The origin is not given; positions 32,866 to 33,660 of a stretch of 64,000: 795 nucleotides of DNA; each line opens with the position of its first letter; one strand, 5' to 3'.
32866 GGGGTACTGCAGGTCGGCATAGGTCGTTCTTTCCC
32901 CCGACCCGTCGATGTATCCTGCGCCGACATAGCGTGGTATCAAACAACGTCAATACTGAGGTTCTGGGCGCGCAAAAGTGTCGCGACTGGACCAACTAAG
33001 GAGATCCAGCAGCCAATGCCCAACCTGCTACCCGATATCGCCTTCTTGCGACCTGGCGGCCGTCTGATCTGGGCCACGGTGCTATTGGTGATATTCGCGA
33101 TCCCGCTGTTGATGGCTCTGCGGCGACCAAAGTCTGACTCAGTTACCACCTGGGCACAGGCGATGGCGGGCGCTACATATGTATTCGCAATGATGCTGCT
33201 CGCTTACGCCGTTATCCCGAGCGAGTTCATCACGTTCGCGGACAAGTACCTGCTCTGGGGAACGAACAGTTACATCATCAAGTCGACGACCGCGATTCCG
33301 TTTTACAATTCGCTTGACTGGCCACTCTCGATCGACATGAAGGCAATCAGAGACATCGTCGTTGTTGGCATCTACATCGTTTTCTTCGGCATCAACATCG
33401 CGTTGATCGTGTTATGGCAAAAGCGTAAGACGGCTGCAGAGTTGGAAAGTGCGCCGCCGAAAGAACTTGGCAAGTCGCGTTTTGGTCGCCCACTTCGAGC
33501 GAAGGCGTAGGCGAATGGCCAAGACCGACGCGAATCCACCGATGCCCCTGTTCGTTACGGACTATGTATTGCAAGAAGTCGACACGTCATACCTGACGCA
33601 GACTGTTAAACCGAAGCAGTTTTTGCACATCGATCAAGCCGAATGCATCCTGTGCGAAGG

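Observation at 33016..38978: b6-type Rieske/cytochrome b gene cluster with its own 2[4Fe-4S] ferredoxin and three unknown membrane proteins in an actinobacterial-looking genome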

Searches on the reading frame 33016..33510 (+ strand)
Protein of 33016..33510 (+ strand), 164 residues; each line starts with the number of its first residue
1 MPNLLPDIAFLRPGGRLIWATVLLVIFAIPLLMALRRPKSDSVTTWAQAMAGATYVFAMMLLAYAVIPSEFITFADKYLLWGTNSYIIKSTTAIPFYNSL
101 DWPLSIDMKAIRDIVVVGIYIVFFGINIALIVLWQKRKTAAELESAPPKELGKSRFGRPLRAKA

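Call 3: search_protein_families(library=pfam, proteins=[window:33016-33510:+], max_evalue=0.01)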
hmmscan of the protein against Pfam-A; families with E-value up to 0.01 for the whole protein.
window:33016-33510:+ (164 aa): 0 families

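Call 4: search_protein_families(library=ncbifam, proteins=[window:33016-33510:+], max_evalue=0.01)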
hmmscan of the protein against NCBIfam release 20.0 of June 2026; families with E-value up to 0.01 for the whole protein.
window:33016-33510:+ (164 aa): 0 families

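Call 81: search_solved_structures(query=A5, max_evalue=10)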
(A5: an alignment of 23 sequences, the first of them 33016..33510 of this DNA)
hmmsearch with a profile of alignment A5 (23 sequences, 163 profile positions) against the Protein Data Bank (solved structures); distinct sequences matched with E-value up to 10: 8.
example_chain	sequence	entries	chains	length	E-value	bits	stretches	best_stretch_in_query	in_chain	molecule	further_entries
8yzk_A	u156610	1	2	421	0.017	18.2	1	11-78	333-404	Soluble cytochrome b562,G-protein coupled receptor family C group 5 member D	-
9ima_B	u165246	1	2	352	0.028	17.5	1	11-73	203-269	G-protein coupled receptor family C group 5 member D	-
2p6x_A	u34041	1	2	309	1.6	11.8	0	14-41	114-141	Tyrosine-protein phosphatase non-receptor type 22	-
9yg3_A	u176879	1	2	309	1.6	11.7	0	14-41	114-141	Tyrosine-protein phosphatase non-receptor type 22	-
3brh_A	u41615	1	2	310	1.8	11.6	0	14-41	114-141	Tyrosine-protein phosphatase non-receptor type 22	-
3h2x_A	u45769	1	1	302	1.8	11.6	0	14-41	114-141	Tyrosine-protein phosphatase non-receptor type 22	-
9ydm_A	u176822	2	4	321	2.1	11.4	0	14-41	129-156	Tyrosine-protein phosphatase non-receptor type 22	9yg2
9yg0_A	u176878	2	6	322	2.1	11.4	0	14-41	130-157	Tyrosine-protein phosphatase non-receptor type 22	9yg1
